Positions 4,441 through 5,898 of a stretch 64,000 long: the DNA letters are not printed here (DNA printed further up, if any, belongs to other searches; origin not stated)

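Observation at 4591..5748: PYP-type p-coumarate-CoA ligase homolog that looks like a pseudoenzyme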

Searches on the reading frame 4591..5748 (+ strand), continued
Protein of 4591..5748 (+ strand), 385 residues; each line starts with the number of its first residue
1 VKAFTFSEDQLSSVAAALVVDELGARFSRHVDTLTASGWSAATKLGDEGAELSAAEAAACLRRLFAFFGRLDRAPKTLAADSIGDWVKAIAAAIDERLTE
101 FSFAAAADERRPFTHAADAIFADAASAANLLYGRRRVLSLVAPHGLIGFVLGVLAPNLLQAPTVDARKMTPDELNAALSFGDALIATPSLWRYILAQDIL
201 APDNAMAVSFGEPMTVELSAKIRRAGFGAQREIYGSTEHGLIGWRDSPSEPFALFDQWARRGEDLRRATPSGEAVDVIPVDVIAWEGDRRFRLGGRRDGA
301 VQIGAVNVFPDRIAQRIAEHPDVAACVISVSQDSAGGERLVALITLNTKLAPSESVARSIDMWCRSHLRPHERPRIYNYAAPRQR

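Call 29: search_protein_families(library=ncbifam, proteins=[P0121, P0125, P0131, P0133, P0134, P0135, P0138, P0150, P0173, P0220], max_evalue=1e-10)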
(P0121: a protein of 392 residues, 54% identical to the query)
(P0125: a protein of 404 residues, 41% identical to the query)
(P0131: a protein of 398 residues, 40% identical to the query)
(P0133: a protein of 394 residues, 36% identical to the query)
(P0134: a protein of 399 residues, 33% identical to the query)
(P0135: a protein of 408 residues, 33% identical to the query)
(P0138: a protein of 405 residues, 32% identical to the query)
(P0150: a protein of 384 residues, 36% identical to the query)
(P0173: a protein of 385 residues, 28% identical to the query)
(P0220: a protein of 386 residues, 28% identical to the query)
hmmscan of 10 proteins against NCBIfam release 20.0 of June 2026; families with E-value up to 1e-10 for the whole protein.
P0121 (392 aa): 1 family
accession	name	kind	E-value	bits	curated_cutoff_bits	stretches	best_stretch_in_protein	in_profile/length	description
TIGR02372.1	4_coum_CoA_lig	equivalog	2.2e-48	164.9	334.7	1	6-390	3-383/386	4-coumarate--CoA ligase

P0125 (404 aa): 1 family
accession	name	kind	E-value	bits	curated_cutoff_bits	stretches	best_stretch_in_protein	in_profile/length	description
TIGR02372.1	4_coum_CoA_lig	equivalog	3.5e-44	151.1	334.7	1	60-384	57-369/386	4-coumarate--CoA ligase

P0131 (398 aa): 1 family
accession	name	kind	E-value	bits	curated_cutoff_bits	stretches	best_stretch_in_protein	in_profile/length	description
TIGR02372.1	4_coum_CoA_lig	equivalog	1.7e-56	191.6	334.7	1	88-392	82-374/386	4-coumarate--CoA ligase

P0133 (394 aa): 3 families
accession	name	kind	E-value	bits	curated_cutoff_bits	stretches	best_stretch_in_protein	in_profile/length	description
TIGR02372.1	4_coum_CoA_lig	equivalog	1.4e-93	313.6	334.7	1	22-391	6-373/386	4-coumarate--CoA ligase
NF004837.0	PRK06187.1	subfamily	8.8e-13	47.3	476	0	106-257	169-328/531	long-chain-fatty-acid--CoA ligase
NF006167.0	PRK08308.1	equivalog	1.7e-12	46.9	513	0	111-257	104-253/414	acyl-CoA synthetase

P0134 (399 aa): 5 families
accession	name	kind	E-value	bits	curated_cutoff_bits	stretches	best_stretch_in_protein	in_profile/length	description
TIGR02372.1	4_coum_CoA_lig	equivalog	5e-109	364.5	334.7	1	5-391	5-384/386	4-coumarate--CoA ligase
NF004837.0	PRK06187.1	subfamily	5.1e-16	58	476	0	298-391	421-512/531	long-chain-fatty-acid--CoA ligase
NF006167.0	PRK08308.1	equivalog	9.3e-14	51.1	513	1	100-391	105-401/414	acyl-CoA synthetase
NF005858.0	PRK07787.1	subfamily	1.2e-13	50.4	575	0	91-240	124-279/471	acyl-CoA synthetase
NF005877.1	PRK07824.1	equivalog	2.3e-12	46.7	345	0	292-391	255-352/362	o-succinylbenzoate--CoA ligase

P0135 (408 aa): 14 families
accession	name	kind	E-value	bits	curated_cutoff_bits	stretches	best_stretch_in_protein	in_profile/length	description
TIGR02372.1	4_coum_CoA_lig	equivalog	2.8e-100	335.7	334.7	1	12-404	9-385/386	4-coumarate--CoA ligase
NF004837.0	PRK06187.1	subfamily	5.5e-22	77.7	476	1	294-404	408-513/531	long-chain-fatty-acid--CoA ligase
NF005877.1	PRK07824.1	equivalog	2e-16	60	345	0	299-404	253-353/362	o-succinylbenzoate--CoA ligase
NF009921.1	PRK13382.1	exception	2.1e-16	59.8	850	1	297-404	421-523/529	acyl-CoA ligase FadD12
NF005858.0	PRK07787.1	subfamily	2.5e-16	59.2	575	0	291-405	356-464/471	acyl-CoA synthetase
NF006181.0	PRK08314.1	subfamily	4.3e-14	51.7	705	0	312-405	456-546/563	long-chain-fatty-acid--CoA ligase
NF005859.1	PRK07788.1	exception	4.3e-13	48.6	875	0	292-404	442-549/560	long-chain-fatty-acid--CoA ligase FadD2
NF052580.1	Str24CoAsynCasG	equivalog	1.4e-12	46.7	750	0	300-405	441-542/548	steroid-24-oyl-CoA synthetase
NF038341.1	ligase_FadD4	exception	6.8e-12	44.5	850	1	290-405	383-496/506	fatty-acid--CoA ligase FadD4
NF006167.0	PRK08308.1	equivalog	9.6e-12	44.5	513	1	107-404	105-402/414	acyl-CoA synthetase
NF004114.0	PRK05605.1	equivalog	1e-11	43.9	766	0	291-404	452-560/575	long-chain-fatty-acid--CoA ligase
NF005801.1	PRK07656.1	equivalog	2.3e-11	43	657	0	298-404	393-494/500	FadD3 family acyl-CoA ligase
NF009233.0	PRK12583.1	subfamily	5.8e-11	41.5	832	0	292-405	434-542/558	fatty acid CoA ligase family protein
TIGR02262.1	benz_CoA_lig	subfamily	8.9e-11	41.2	375.25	0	305-405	403-501/508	benzoate-CoA ligase family protein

P0138 (405 aa): 7 families
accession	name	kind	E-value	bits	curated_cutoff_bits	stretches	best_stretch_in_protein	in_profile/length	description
TIGR02372.1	4_coum_CoA_lig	equivalog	6e-101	337.9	334.7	1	14-402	3-385/386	4-coumarate--CoA ligase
NF005858.0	PRK07787.1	subfamily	6.6e-19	67.7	575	0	113-252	135-279/471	acyl-CoA synthetase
NF004837.0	PRK06187.1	subfamily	1.2e-17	63.4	476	0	306-401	417-512/531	long-chain-fatty-acid--CoA ligase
NF006167.0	PRK08308.1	equivalog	2.3e-14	53.1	513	1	97-402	91-402/414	acyl-CoA synthetase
NF005877.1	PRK07824.1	equivalog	2.8e-14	53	345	0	302-402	253-353/362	o-succinylbenzoate--CoA ligase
NF004114.0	PRK05605.1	equivalog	2.7e-12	45.8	766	0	299-401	457-559/575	long-chain-fatty-acid--CoA ligase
NF006181.0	PRK08314.1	subfamily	1.7e-11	43.1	705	0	307-402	448-545/563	long-chain-fatty-acid--CoA ligase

P0150 (384 aa): 4 families
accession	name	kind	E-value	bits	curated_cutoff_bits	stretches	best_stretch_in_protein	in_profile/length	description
TIGR02372.1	4_coum_CoA_lig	equivalog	2e-78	263.7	334.7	1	12-381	5-374/386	4-coumarate--CoA ligase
NF006167.0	PRK08308.1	equivalog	8e-18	64.5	513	0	95-252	96-257/414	acyl-CoA synthetase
NF004837.0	PRK06187.1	subfamily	3.2e-13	48.8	476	0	95-251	165-331/531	long-chain-fatty-acid--CoA ligase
NF004814.0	PRK06164.1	equivalog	2.4e-12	46.2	677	0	92-145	173-226/540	acyl-CoA synthetase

P0173 (385 aa): 2 families
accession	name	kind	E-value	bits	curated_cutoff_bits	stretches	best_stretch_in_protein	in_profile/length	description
TIGR02372.1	4_coum_CoA_lig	equivalog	4.7e-87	292.2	334.7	1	3-382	4-385/386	4-coumarate--CoA ligase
NF006167.0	PRK08308.1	equivalog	5.6e-13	48.5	513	1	93-383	103-403/414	acyl-CoA synthetase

P0220 (386 aa): 4 families
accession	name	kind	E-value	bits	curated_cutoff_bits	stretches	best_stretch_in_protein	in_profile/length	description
TIGR02372.1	4_coum_CoA_lig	equivalog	6.7e-83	278.5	334.7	1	10-380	7-373/386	4-coumarate--CoA ligase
NF006167.0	PRK08308.1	equivalog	2.2e-16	59.7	513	0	208-379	218-389/414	acyl-CoA synthetase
NF004837.0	PRK06187.1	subfamily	6.9e-16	57.6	476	0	97-250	168-334/531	long-chain-fatty-acid--CoA ligase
NF005877.1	PRK07824.1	equivalog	2.3e-11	43.4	345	0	289-379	252-340/362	o-succinylbenzoate--CoA ligase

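Call 30: search_protein_families(library=pfam, proteins=[P0133, P0134, P0135, P0138, P0150, P0173, P0220, P0228, P0244, P0193], max_evalue=0.01)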
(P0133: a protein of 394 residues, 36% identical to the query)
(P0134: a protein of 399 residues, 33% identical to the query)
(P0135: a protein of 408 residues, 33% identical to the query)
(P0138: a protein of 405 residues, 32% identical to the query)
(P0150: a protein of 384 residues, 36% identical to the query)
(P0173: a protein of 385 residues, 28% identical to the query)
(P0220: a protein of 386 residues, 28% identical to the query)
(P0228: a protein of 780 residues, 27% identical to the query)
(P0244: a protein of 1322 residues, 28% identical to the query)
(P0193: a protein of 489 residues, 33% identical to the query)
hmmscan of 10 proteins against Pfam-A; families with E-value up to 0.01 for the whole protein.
P0133 (394 aa): 1 family
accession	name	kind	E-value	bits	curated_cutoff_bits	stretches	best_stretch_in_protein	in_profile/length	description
PF00501.34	AMP-binding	-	1.6e-13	50.6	29.9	1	116-264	170-331/384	AMP-binding enzyme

P0134 (399 aa): 2 families
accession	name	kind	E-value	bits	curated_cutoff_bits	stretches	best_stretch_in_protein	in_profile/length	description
PF00501.34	AMP-binding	-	2.6e-12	46.7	29.9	1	93-246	159-330/384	AMP-binding enzyme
PF13193.12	AMP-binding_C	-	3.1e-05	25.2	24.5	1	319-391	6-76/76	AMP-binding enzyme C-terminal domain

P0135 (408 aa): 2 families
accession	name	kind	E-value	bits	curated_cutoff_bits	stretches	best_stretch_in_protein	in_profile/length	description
PF00501.34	AMP-binding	-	5e-13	49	29.9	1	111-252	170-329/384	AMP-binding enzyme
PF13193.12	AMP-binding_C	-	1.6e-10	42.2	24.5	1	326-403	4-76/76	AMP-binding enzyme C-terminal domain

P0138 (405 aa): 2 families
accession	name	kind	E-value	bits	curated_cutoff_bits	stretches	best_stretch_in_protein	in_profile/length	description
PF00501.34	AMP-binding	-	1.5e-09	37.6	29.9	1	115-260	170-333/384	AMP-binding enzyme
PF13193.12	AMP-binding_C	-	6.4e-07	30.6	24.5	1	328-401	3-76/76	AMP-binding enzyme C-terminal domain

P0150 (384 aa): 2 families
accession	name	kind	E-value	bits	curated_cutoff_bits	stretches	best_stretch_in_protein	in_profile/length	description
PF00501.34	AMP-binding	-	4.8e-14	52.4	29.9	1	95-251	157-332/384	AMP-binding enzyme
PF13193.12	AMP-binding_C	-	0.008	17.5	24.5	0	322-384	8-69/76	AMP-binding enzyme C-terminal domain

P0173 (385 aa): 1 family
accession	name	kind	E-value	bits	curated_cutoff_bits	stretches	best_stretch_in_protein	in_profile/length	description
PF00501.34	AMP-binding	-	3.6e-12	46.2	29.9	1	99-250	170-331/384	AMP-binding enzyme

P0220 (386 aa): 2 families
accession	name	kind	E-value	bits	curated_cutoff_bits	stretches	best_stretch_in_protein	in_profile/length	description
PF00501.34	AMP-binding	-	4e-13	49.3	29.9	1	92-245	155-330/384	AMP-binding enzyme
PF13193.12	AMP-binding_C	-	0.0023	19.2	24.5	1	317-381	4-66/76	AMP-binding enzyme C-terminal domain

P0228 (780 aa): 2 families
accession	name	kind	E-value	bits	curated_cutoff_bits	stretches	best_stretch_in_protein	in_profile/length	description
PF13193.12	AMP-binding_C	-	1.9e-10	42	24.5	1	320-394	4-76/76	AMP-binding enzyme C-terminal domain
PF00501.34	AMP-binding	-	6.3e-09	35.6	29.9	1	102-259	166-342/384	AMP-binding enzyme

P0244 (1322 aa): 3 families
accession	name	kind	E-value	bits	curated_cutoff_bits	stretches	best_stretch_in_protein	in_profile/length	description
PF00221.24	Lyase_aromatic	-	2.3e-142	475.4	27.3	1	788-1246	1-448/466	Aromatic amino acid lyase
PF00501.34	AMP-binding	-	9e-13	48.2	29.9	1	96-247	160-329/384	AMP-binding enzyme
PF13193.12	AMP-binding_C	-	1.9e-12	48.4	24.5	1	320-394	4-76/76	AMP-binding enzyme C-terminal domain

P0193 (489 aa): 2 families
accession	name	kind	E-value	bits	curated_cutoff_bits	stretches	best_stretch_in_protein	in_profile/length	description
PF00501.34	AMP-binding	-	4.8e-14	52.4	29.9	1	170-323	156-329/384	AMP-binding enzyme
PF13193.12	AMP-binding_C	-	1.2e-08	36.1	24.5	1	401-476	4-76/76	AMP-binding enzyme C-terminal domain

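Call 31: fold_search(model_id=the predicted structure, library=pdb)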
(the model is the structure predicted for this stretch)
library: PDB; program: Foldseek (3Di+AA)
matches with E <= 10: 1510; with E <= 0.001: 447
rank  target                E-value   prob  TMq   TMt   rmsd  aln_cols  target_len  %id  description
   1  4fut                  9.9e-16  1.00  0.49  0.39  13.8       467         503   14  Crystal structure of ATP bound MatB from Rhodopseudomonas palustris (released 2012-07-25)
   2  4rm3_A                1.1e-15  1.00  0.59  0.45   5.5       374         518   16  Crystal structure of a benzoate coenzyme A ligase with 2-Furoic acid (released 2015-09-30)
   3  7a9j                  1.1e-15  1.00  0.37  0.29  13.6       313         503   18  Crystal structure of the R395G mutant form of Coronafacic Acid Ligase from Pectobacterium brasiliense (released 2021-05-05)
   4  4gs5                  1.6e-15  1.00  0.42  0.46  12.0       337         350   19  The crystal structure of acyl-CoA synthetase (AMP-forming)/AMP-acid ligase II-like protein from Dyadobacter fermentans D (released 2012-09-12)
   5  1t5d                  3.0e-15  1.00  0.44  0.35  11.8       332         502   19  4-Chlorobenzoyl-CoA Ligase/Synthetase bound to 4-chlorobenzoate (released 2004-08-03)
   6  6sq8_E                3.6e-15  1.00  0.55  0.44   4.7       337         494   18  Structure of amide bond synthetase McbA from Marinactinospora thermotolerans (released 2020-04-22)
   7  6nj0                  3.6e-15  1.00  0.43  0.38  12.8       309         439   16  Wild-type E. coli MenE with bound m phenylether-linked analogue of OSB-AMS (released 2019-04-10)
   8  4gxq_A                4.3e-15  1.00  0.50  0.40  13.5       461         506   16  Crystal Structure of ATP bound RpMatB-BxBclM chimera B1 (released 2012-10-24)
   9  1t5h                  5.1e-15  1.00  0.43  0.34  11.9       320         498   19  4-Chlorobenzoyl-CoA Ligase/Synthetase unliganded, selenomethionine (released 2004-08-03)
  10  7a9i                  5.5e-15  1.00  0.39  0.31  13.0       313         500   18  Crystal structure of Coronafacic Acid Ligase from Pectobacterium brasiliense (released 2021-05-05)
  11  2qvx                  6.1e-15  1.00  0.45  0.36  11.4       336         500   18  4-Chlorobenzoyl-CoA Ligase/Synthetase, I303G mutation, bound to 3-Chlorobenzoate (released 2007-12-18)
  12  6sq8_B                6.5e-15  1.00  0.40  0.32  12.5       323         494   16  Structure of amide bond synthetase McbA from Marinactinospora thermotolerans (released 2020-04-22)
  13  4gxr                  6.5e-15  1.00  0.49  0.39  13.7       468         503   15  Structure of ATP bound RpMatB-BxBclM chimera B3 (released 2012-10-24)
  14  3dlp                  6.9e-15  1.00  0.45  0.35  11.4       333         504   18  4-Chlorobenzoyl-CoA Ligase/Synthetase, Mutant D402P, bound to 4CB (released 2009-04-21)
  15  3cw9_A                7.3e-15  1.00  0.59  0.46   4.3       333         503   18  4-Chlorobenzoyl-CoA Ligase/Synthetase in the Thioester-forming Conformation, bound to 4-chlorophenacyl-CoA (released 2008-09-02)
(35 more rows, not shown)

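Call 32: find_homologous_proteins(query=P0133, max_evalue=1e-20)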
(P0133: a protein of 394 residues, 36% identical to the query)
Query P0133 (394 aa): 931 proteins with E <= 1e-20 among 8000 candidates; the best 120 are listed.
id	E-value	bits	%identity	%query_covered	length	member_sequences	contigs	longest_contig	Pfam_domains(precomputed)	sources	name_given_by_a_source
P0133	4.9e-260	880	100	100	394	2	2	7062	PF00501.35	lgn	-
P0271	2.1e-111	391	53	96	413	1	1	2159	PF00501.35,PF13193.13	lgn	-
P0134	2.8e-95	338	49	94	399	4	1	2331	PF00501.35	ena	-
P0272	3.1e-94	334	48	94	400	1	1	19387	PF00501.35,PF13193.13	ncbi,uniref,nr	ncbi:AMP-binding protein [candidate division KSB3 bacterium]|uniref:AMP-binding protein n=1 Tax=cand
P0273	2.0e-93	332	47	93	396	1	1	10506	PF00501.35,PF13193.13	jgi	-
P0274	2.4e-93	331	51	92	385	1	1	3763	PF00501.35,PF13193.13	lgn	-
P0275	2.5e-93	331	49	94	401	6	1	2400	PF00501.35,PF13193.13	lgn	-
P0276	4.1e-93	331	45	95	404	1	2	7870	PF00501.35,PF13193.13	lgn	-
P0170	6.0e-93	330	48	93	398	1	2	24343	PF00501.35,PF13193.13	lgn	-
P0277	4.0e-91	324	48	93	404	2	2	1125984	PF00501.35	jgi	jgi:4-coumarate--CoA ligase (photoactive yellow protein activation family)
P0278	3.6e-90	321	48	97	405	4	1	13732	PF00501.35,PF13193.13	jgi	-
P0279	1.8e-89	319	48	94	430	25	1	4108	PF00501.35,PF13193.13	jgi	-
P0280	9.6e-89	316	48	93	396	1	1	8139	PF00501.35,PF13193.13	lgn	-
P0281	1.4e-88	316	45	99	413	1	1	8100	PF00501.35,PF13193.13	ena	-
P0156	5.2e-88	314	48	93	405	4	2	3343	PF00501.35,PF13193.13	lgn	-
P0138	5.7e-88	314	46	97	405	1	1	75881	PF00501.35,PF13193.13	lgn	-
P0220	2.2e-85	305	46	94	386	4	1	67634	PF00501.35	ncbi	-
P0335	6.0e-83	297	45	93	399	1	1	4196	PF00550.32,PF00501.35,PF13193.13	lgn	-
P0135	2.4e-82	295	50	74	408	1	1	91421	PF00501.35,PF13193.13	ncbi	ncbi:MAG: 4-coumarate--CoA ligase [Beijerinckiaceae bacterium]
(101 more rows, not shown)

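Call 33: find_encoding_contigs(protein=P0133, flank=6000, max_places=3)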
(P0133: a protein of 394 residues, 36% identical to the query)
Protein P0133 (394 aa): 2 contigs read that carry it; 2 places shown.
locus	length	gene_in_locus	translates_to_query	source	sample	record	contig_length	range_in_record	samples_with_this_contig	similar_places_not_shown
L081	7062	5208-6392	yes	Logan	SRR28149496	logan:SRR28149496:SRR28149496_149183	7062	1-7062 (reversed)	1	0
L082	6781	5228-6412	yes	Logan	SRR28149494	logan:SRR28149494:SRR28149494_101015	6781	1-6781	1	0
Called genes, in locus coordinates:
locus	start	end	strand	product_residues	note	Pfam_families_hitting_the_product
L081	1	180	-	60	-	?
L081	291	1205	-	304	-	PF01545:Cation_efflux, PF16916:ZT_dimer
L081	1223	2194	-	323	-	PF07313:AmiA-like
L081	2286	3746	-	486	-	-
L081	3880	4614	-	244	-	PF13489:Methyltransf_23, PF01209:Ubie_methyltran, PF13847:Methyltransf_31, PF08241:Methyltransf_11, PF08242:Methyltransf_12, PF13649:Methyltransf_25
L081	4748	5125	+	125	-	PF00989:PAS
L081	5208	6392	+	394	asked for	PF00501:AMP-binding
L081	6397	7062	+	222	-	?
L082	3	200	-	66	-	?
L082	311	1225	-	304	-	PF01545:Cation_efflux, PF16916:ZT_dimer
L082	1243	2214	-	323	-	PF07313:AmiA-like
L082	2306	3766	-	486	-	-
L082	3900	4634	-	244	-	PF13489:Methyltransf_23, PF01209:Ubie_methyltran, PF13847:Methyltransf_31, PF08241:Methyltransf_11, PF08242:Methyltransf_12, PF13649:Methyltransf_25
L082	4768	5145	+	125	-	PF00989:PAS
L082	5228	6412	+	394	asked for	PF00501:AMP-binding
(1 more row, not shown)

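Call 34: find_encoding_contigs(protein=P0220, flank=8000, max_places=3)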
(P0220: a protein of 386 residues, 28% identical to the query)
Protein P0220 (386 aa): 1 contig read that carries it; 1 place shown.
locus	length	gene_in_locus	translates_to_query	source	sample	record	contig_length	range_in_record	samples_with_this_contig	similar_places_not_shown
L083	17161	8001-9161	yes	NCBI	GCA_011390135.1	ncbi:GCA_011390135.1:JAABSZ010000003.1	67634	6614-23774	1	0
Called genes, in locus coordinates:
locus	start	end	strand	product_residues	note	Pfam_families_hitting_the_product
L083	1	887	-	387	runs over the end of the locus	PF13173:AAA_14, PF13635:DUF4143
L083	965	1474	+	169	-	PF21982:RecX_HTH1, PF02631:RecX_HTH2 (weak), PF21981:RecX_HTH3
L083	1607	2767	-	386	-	PF10263:SprT-like, PF10979:DUF2786, PF23771:DUF7168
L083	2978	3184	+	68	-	-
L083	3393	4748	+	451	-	PF00753:Lactamase_B, PF00581:Rhodanese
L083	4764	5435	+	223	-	PF04143:Sulf_transp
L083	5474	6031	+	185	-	PF04143:Sulf_transp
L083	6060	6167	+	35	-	-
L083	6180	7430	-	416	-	PF00108:Thiolase_N, PF02803:Thiolase_C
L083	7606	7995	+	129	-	PF00989:PAS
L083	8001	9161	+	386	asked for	PF00501:AMP-binding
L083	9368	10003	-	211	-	PF00702:Hydrolase, PF13419:HAD_2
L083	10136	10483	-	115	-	-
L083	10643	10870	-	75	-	-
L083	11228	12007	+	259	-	PF10670:DUF4198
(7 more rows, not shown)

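Call 36: find_related_loci(query=A3, collection=metagenome_contigs, flank=7000)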
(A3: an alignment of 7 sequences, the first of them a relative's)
Query A3 (404 aa) in metagenome_contigs; peptide patterns used: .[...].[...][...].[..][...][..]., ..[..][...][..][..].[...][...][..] (x = any residue, [..] = any of these).
600 stretches matched a pattern (row limit reached: there are more); 109 encode a relative of the query (tblastn E <= 1e-3); the best 80 are kept; 80 distinct loci.
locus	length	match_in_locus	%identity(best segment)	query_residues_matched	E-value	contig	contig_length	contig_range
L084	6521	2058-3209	44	1-391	2e-105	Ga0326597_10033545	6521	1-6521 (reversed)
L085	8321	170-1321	44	1-391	4e-102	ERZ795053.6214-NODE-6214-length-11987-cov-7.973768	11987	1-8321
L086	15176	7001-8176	41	1-399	1e-100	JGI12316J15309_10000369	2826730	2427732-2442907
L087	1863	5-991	46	53-388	5e-107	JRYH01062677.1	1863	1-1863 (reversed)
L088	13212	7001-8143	43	1-388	3e-99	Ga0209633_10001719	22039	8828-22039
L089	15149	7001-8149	43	1-391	5e-99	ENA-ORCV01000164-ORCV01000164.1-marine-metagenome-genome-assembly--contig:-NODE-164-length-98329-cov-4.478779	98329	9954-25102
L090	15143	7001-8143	44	1-388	1e-98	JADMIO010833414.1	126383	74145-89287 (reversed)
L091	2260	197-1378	42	1-401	9e-103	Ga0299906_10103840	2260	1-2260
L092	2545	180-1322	43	1-388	1e-100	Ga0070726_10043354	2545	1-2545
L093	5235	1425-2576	40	1-391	1e-96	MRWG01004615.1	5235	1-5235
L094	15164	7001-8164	40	1-395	4e-98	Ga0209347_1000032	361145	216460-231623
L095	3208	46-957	46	79-388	2e-96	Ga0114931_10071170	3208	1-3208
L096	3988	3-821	51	113-391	1e-94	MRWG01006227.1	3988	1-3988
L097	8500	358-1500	41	1-388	7e-94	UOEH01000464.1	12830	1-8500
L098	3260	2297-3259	46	39-366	7e-94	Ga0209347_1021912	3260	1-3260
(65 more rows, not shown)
